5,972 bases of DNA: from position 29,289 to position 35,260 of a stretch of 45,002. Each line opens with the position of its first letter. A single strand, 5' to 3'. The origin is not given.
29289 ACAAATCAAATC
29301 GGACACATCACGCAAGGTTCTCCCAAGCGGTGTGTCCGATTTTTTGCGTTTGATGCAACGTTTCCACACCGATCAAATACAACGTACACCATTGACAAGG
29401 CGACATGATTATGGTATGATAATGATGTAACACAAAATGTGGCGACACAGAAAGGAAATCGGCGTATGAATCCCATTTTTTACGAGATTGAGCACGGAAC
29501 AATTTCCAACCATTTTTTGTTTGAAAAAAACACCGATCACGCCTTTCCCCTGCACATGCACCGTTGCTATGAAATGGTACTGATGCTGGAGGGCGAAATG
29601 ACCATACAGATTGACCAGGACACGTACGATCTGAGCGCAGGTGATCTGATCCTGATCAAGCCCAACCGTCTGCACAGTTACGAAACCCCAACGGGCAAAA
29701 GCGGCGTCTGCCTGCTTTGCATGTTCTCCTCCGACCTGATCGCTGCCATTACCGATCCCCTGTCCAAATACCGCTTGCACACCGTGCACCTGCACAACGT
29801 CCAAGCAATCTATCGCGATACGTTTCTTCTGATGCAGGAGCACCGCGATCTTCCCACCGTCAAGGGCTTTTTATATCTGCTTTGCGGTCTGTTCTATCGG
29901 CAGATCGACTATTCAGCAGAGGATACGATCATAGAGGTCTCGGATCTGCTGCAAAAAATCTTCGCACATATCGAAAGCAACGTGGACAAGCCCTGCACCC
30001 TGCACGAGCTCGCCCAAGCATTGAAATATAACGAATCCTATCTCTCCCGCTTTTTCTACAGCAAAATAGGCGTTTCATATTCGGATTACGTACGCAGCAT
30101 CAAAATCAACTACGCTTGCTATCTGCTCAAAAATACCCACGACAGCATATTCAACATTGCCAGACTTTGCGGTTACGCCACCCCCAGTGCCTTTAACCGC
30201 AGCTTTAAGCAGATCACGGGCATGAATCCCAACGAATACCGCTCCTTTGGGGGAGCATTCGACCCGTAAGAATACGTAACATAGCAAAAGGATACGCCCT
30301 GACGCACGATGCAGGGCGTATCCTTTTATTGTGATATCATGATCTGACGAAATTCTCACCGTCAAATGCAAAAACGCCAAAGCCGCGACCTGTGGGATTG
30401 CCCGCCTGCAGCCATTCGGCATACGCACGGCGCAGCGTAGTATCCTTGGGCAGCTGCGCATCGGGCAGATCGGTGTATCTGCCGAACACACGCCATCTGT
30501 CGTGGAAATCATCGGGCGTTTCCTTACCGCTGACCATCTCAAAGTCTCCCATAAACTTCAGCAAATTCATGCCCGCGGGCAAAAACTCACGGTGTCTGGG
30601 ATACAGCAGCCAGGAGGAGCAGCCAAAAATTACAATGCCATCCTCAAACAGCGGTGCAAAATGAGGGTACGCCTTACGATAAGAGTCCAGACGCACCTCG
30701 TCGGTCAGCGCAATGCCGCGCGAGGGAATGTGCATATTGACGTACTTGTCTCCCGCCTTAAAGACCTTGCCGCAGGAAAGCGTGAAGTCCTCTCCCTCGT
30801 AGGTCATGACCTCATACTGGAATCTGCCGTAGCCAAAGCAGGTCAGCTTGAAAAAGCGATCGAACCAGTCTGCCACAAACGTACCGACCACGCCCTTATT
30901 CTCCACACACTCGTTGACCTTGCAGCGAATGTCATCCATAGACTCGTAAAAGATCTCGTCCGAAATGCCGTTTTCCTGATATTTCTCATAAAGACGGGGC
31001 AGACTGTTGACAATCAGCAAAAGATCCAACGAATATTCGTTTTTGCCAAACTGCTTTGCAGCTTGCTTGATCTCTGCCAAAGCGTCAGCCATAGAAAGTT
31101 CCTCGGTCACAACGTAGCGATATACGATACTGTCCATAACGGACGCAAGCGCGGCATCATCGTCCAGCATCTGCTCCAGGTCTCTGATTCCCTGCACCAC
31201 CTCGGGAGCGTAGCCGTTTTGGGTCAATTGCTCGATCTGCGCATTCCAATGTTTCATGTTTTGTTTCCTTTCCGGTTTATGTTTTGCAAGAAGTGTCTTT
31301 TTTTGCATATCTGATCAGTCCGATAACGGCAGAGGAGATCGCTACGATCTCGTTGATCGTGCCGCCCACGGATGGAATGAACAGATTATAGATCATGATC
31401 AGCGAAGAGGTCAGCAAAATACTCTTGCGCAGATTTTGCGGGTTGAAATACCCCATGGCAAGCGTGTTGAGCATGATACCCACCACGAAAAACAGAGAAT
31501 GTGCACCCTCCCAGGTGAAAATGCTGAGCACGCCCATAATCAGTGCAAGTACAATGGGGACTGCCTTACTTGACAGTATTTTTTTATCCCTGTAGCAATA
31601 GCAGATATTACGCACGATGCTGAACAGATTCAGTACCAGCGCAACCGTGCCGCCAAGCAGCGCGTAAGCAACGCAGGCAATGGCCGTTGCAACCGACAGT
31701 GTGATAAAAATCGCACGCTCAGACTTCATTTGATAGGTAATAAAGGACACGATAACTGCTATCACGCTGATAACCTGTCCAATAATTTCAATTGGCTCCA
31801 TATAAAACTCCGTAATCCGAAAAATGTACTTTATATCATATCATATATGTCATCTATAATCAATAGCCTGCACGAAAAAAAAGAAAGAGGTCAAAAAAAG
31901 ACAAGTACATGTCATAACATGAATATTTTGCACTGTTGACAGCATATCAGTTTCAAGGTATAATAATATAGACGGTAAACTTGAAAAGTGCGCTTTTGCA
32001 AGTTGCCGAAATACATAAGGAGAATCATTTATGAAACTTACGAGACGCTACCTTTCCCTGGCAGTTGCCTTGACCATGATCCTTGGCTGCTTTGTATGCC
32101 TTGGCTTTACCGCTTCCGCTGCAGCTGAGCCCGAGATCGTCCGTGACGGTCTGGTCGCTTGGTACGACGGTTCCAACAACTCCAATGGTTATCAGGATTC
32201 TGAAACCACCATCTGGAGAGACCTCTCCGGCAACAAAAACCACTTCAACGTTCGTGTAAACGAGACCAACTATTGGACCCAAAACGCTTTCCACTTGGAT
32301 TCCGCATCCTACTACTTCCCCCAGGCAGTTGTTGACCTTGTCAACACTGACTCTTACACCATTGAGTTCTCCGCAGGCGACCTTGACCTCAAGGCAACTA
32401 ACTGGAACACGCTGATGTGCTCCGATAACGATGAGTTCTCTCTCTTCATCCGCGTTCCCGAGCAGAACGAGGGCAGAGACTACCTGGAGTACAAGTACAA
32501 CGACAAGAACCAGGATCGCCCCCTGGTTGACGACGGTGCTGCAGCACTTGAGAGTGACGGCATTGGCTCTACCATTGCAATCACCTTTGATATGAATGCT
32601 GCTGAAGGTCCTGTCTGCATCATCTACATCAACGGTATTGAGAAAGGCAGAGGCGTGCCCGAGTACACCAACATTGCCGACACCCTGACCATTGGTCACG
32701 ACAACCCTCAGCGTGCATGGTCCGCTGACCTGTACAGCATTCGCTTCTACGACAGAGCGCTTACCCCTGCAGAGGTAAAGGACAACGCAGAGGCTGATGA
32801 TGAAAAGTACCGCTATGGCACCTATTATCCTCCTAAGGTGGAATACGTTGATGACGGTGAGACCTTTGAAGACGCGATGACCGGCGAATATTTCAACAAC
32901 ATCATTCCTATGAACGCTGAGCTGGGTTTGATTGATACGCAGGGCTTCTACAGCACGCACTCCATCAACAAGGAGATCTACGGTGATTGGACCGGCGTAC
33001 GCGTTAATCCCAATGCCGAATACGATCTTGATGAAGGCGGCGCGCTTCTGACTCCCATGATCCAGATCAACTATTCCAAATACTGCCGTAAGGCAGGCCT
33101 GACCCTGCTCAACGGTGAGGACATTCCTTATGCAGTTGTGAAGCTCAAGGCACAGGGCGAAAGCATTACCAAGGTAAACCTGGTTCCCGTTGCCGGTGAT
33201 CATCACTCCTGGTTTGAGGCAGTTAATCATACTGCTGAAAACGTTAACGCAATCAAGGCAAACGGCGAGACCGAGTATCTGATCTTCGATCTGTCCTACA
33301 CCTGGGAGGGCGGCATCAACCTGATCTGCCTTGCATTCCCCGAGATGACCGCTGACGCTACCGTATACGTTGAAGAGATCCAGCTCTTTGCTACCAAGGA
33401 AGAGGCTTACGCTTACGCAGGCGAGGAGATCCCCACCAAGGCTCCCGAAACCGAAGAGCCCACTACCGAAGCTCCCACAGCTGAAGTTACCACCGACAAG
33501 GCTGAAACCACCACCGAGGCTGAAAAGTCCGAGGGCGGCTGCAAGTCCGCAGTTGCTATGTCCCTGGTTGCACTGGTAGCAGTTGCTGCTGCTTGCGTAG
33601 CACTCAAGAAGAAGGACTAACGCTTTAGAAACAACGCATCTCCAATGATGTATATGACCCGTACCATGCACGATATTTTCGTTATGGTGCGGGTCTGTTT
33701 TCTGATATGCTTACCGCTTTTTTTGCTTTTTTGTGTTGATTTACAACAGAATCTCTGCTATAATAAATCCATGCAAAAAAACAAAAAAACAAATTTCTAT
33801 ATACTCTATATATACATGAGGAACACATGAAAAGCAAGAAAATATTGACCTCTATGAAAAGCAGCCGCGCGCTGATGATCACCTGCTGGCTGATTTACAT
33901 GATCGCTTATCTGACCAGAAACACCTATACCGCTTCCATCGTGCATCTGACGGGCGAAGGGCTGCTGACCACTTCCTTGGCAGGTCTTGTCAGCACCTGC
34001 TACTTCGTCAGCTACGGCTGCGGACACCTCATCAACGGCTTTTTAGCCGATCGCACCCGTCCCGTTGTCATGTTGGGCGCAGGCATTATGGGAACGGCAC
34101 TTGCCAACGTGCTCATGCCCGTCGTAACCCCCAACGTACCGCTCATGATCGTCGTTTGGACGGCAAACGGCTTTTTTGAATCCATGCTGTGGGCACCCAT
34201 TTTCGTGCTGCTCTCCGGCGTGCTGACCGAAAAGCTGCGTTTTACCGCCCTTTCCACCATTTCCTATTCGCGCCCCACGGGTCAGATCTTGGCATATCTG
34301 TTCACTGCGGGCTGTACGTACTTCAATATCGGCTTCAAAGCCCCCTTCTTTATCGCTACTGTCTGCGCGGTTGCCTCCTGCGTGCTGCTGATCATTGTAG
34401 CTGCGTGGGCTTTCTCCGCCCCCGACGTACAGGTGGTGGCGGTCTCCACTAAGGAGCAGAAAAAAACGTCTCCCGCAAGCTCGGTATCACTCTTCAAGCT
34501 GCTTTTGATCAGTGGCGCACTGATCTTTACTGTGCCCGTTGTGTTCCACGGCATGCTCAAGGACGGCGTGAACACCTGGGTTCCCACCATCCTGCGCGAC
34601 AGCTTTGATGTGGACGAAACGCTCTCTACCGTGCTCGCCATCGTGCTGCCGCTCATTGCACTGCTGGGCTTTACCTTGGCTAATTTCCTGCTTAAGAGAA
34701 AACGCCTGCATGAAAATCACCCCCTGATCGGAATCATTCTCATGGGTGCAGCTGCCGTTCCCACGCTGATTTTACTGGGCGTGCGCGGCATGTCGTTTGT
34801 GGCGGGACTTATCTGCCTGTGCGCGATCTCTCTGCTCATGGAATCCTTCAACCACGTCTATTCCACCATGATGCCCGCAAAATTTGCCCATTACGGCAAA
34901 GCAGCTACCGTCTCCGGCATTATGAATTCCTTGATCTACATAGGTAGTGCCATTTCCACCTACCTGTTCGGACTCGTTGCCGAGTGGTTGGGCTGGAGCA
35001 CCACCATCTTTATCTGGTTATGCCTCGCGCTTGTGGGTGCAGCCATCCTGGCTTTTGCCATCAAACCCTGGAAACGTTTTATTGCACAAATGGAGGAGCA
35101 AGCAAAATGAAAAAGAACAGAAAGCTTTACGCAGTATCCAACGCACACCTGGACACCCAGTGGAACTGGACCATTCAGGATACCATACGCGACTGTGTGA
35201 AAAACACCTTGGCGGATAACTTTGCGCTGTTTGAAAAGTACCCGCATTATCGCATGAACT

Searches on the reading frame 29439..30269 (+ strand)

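Call 61: search_protein_families(library=pfam, proteins=[window:29439-30269:+], max_evalue=0.001)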
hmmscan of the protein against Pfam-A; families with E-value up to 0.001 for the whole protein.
window:29439-30269:+ (276 aa): 4 families
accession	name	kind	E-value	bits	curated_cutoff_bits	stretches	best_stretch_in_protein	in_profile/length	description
PF12833.13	HTH_18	-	2.3e-19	69.9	33.6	1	191-268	1-78/80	Helix-turn-helix domain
PF02311.25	AraC_binding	-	9.1e-13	48.5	21.1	1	30-132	10-116/135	AraC-like ligand binding domain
PF00165.29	HTH_AraC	-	1.1e-12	48.2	26.6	1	235-268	9-41/42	Bacterial regulatory helix-turn-helix proteins, AraC family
PF07883.17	Cupin_2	-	7.2e-11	42.1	27.2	1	35-94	10-68/70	Cupin domain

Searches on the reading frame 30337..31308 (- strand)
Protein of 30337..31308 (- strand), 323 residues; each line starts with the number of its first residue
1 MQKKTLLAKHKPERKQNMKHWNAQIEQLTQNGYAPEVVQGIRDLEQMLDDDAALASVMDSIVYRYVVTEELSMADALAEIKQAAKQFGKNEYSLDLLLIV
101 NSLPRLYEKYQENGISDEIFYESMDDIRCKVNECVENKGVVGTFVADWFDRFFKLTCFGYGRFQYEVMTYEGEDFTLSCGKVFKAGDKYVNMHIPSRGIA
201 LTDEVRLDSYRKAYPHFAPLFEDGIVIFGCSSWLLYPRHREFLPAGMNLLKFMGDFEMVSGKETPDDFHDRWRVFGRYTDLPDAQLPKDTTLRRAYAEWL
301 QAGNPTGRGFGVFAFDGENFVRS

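Call 61: search_protein_families(library=pfam, proteins=[window:30337-31308:-], max_evalue=0.001)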
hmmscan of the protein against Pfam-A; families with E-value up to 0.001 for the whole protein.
window:30337-31308:- (323 aa): 3 families
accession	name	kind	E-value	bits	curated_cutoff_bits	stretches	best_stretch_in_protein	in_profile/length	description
PF18164.7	GNAT_C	-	8.1e-30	104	22.8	1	158-313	2-142/142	GNAT-like C-terminal domain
PF18082.7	NAT_N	-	9e-18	65.9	27.8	1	28-154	7-128/129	N-acyltransferase N-terminal domain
PF22790.2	YkoP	-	4.8e-06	26.3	27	1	148-195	14-64/183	YkoP domain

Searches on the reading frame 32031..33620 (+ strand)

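Call 61: search_protein_families(library=pfam, proteins=[window:32031-33620:+], max_evalue=0.001)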
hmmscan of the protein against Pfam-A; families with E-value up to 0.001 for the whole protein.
window:32031-33620:+ (529 aa): 1 family
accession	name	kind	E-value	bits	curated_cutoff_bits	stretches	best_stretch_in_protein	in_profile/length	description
PF13385.13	Laminin_G_3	-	1.3e-08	35.6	27.6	1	123-250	31-151/151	Concanavalin A-like lectin/glucanases superfamily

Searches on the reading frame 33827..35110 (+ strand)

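Call 61: search_protein_families(library=pfam, proteins=[window:33827-35110:+], max_evalue=0.001)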
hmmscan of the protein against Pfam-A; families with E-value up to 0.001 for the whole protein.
window:33827-35110:+ (427 aa): 1 family
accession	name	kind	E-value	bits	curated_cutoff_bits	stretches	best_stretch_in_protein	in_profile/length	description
PF07690.21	MFS_1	-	3.2e-28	99.1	33.4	1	21-377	2-346/347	Major Facilitator Superfamily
